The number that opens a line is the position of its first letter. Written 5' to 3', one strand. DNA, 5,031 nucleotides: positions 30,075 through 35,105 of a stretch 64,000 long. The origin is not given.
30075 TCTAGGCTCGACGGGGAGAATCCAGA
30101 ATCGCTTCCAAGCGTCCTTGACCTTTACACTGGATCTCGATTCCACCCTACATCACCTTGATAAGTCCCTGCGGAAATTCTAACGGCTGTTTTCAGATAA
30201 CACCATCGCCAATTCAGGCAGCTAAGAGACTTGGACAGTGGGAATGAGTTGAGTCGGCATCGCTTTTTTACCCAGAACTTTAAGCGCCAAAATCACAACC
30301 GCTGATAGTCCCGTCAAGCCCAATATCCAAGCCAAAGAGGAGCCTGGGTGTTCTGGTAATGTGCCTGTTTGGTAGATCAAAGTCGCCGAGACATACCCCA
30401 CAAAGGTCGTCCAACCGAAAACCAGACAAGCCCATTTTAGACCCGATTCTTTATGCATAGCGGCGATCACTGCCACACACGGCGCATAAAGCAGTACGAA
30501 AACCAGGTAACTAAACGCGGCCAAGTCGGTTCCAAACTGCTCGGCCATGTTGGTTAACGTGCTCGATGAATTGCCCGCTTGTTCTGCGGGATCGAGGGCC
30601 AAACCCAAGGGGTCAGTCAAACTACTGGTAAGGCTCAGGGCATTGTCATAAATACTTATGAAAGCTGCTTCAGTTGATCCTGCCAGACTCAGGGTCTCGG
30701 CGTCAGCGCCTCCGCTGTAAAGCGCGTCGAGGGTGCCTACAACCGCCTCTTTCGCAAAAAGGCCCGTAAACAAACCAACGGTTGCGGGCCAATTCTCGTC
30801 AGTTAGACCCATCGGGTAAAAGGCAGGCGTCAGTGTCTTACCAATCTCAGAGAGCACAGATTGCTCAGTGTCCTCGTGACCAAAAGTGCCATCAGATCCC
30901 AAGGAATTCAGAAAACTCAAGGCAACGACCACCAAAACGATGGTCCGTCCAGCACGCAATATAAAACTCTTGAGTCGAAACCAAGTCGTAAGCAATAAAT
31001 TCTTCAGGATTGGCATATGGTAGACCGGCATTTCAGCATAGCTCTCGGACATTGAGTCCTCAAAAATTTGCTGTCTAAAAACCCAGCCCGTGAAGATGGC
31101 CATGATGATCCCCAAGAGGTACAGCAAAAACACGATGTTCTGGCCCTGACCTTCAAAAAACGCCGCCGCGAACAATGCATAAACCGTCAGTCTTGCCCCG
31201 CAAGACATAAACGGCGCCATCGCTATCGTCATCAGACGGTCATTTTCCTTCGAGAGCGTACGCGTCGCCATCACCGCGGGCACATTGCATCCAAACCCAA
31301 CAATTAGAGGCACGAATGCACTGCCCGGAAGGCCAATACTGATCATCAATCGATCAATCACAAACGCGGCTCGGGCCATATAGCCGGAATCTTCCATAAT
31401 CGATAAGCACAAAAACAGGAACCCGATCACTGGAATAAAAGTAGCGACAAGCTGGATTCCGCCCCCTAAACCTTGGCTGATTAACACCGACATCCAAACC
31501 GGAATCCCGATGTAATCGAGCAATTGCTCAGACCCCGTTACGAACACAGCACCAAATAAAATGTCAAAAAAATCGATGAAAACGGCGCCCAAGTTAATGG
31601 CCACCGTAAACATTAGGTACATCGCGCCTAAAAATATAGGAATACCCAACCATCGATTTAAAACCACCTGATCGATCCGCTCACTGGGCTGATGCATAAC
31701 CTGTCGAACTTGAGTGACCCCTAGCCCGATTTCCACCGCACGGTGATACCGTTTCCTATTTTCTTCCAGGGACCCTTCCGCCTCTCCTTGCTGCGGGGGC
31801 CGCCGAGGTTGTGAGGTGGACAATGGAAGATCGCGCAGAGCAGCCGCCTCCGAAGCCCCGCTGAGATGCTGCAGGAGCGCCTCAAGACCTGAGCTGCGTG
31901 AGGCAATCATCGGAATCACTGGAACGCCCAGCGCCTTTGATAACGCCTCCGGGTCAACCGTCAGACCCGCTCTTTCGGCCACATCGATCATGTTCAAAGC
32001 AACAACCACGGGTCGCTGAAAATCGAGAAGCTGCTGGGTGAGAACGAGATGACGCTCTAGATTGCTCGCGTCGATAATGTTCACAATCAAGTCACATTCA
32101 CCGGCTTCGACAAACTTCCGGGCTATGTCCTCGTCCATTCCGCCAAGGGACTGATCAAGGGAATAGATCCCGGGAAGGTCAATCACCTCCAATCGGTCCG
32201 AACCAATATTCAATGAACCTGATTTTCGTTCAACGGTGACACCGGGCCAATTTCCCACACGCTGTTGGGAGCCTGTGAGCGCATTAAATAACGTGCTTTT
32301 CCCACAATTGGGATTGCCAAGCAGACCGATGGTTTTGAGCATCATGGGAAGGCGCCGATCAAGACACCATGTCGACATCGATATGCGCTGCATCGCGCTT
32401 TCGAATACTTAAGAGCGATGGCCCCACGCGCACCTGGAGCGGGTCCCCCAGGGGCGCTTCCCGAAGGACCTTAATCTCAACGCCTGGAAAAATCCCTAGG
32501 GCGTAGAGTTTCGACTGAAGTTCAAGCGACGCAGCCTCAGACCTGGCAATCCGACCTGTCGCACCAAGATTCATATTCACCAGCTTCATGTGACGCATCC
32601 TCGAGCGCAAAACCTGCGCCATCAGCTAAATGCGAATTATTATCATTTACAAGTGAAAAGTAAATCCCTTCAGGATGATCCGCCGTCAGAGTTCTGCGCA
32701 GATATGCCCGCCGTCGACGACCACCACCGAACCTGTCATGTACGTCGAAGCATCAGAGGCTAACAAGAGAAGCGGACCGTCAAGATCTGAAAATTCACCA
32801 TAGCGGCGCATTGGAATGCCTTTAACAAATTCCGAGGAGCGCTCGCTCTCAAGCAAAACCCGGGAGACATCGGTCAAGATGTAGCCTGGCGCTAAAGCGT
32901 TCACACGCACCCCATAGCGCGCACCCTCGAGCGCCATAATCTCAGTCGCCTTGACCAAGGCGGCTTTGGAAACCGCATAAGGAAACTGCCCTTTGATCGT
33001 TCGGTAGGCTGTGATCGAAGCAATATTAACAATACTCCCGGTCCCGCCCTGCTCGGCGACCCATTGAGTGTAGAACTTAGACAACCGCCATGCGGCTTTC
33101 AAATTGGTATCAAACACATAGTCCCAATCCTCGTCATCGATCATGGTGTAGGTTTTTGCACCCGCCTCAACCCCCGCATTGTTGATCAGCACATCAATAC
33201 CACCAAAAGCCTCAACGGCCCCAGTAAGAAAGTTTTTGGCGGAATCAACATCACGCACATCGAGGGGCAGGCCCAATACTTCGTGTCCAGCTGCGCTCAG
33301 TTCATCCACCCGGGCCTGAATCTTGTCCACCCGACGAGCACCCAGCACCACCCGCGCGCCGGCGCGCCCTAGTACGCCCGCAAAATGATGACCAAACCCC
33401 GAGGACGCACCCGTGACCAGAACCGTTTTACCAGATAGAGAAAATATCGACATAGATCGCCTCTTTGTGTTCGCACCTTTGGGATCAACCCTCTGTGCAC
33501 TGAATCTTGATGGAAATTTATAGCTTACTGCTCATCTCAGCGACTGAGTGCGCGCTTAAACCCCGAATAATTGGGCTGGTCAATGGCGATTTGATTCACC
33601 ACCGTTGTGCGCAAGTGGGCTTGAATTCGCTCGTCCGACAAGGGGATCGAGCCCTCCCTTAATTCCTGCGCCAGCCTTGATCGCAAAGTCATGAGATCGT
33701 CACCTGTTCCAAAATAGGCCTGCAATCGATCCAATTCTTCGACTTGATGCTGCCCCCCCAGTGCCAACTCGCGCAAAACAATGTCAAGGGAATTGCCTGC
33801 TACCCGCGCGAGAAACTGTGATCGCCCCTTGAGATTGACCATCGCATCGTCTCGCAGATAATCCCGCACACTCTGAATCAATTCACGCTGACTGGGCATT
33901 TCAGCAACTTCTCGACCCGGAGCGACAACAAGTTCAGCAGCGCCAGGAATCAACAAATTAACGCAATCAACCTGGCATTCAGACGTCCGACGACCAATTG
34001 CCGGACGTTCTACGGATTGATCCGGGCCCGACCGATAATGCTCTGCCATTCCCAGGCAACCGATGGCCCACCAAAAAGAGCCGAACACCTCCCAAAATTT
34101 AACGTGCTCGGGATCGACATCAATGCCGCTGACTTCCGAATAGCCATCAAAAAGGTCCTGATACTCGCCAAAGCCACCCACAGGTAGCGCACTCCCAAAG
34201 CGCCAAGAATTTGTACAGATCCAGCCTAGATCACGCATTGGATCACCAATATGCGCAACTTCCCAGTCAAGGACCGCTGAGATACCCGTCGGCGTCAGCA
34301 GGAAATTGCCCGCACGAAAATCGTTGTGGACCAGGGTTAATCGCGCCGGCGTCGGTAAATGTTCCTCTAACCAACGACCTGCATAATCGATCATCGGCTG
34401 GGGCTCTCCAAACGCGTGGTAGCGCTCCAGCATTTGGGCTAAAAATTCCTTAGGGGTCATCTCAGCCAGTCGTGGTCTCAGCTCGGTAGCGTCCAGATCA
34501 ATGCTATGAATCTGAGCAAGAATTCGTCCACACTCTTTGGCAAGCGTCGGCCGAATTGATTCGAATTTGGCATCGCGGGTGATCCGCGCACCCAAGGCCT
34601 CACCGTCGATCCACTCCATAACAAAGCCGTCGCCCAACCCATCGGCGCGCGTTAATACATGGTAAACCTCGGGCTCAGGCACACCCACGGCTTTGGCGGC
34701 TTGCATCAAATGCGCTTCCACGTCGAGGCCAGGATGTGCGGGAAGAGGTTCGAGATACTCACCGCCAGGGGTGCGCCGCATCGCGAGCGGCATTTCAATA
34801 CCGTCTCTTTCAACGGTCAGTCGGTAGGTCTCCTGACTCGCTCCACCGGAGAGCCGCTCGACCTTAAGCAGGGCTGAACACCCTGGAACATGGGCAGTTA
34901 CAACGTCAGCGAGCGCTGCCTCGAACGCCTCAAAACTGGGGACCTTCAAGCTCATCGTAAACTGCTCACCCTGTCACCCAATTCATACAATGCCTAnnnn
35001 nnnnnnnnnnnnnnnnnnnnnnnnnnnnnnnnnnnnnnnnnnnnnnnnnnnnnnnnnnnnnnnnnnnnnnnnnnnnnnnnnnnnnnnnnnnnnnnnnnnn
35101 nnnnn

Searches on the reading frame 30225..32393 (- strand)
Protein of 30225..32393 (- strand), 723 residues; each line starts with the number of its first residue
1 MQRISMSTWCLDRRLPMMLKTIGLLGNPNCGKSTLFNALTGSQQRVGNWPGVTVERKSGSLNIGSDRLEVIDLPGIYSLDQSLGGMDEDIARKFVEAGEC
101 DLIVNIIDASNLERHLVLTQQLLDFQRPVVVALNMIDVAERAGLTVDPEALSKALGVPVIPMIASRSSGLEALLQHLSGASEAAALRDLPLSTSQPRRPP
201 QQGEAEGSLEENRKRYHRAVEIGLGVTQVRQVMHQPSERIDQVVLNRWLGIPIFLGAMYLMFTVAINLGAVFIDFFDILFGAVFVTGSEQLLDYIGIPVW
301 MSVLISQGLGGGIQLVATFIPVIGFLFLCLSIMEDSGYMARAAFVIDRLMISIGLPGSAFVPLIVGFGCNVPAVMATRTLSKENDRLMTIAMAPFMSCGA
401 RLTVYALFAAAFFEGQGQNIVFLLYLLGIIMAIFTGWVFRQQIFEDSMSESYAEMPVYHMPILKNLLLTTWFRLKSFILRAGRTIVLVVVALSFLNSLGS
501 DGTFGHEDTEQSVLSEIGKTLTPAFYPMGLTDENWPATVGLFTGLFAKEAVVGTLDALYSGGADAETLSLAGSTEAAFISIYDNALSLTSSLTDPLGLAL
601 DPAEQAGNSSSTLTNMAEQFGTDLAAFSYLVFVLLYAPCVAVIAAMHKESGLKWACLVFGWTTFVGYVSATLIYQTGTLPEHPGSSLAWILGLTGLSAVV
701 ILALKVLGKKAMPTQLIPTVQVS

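Call 31: search_protein_families(library=pfam, proteins=[window:30225-32393:-], max_evalue=0.00001)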
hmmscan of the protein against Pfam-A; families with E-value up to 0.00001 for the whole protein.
window:30225-32393:- (723 aa): 4 families
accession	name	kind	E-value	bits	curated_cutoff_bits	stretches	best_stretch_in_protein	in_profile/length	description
PF02421.24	FeoB_N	-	2.3e-60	203.1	27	1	21-176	2-155/156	Ferrous iron transport protein B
PF07670.19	Gate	-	2.8e-42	143.8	29.6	2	318-411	3-103/104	Nucleoside recognition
PF01926.29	MMR_HSR1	-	7e-23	81.3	21.9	1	21-134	1-112/113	50S ribosome-binding GTPase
PF07664.17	FeoB_C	-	3.3e-14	52.8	26.6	1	421-473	1-54/54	Ferrous iron transport protein B C terminus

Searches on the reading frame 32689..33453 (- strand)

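Call 31: search_protein_families(library=pfam, proteins=[window:32689-33453:-], max_evalue=0.00001)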
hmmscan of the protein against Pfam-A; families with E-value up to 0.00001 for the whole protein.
window:32689-33453:- (255 aa): 3 families
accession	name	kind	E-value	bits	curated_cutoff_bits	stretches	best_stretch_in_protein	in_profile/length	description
PF13561.12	adh_short_C2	-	1.1e-51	176.1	27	1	15-249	1-234/236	Enoyl-(Acyl carrier protein) reductase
PF00106.31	adh_short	-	2.4e-48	164.7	26.6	1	9-200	1-190/195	short chain dehydrogenase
PF08659.16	KR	-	1e-13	52.1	22.6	1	10-166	2-156/180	KR domain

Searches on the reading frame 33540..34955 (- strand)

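Call 31: search_protein_families(library=pfam, proteins=[window:33540-34955:-], max_evalue=0.00001)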
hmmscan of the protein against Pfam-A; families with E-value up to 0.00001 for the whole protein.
window:33540-34955:- (472 aa): 2 families
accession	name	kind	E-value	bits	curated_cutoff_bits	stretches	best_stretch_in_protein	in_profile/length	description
PF01636.29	APH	-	3.1e-34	119.2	23.2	1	32-271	2-232/239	Phosphotransferase enzyme family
PF19802.4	DUF6285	-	5.9e-25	88.2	28.1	1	374-463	2-91/91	Domain of unknown function (DUF6285)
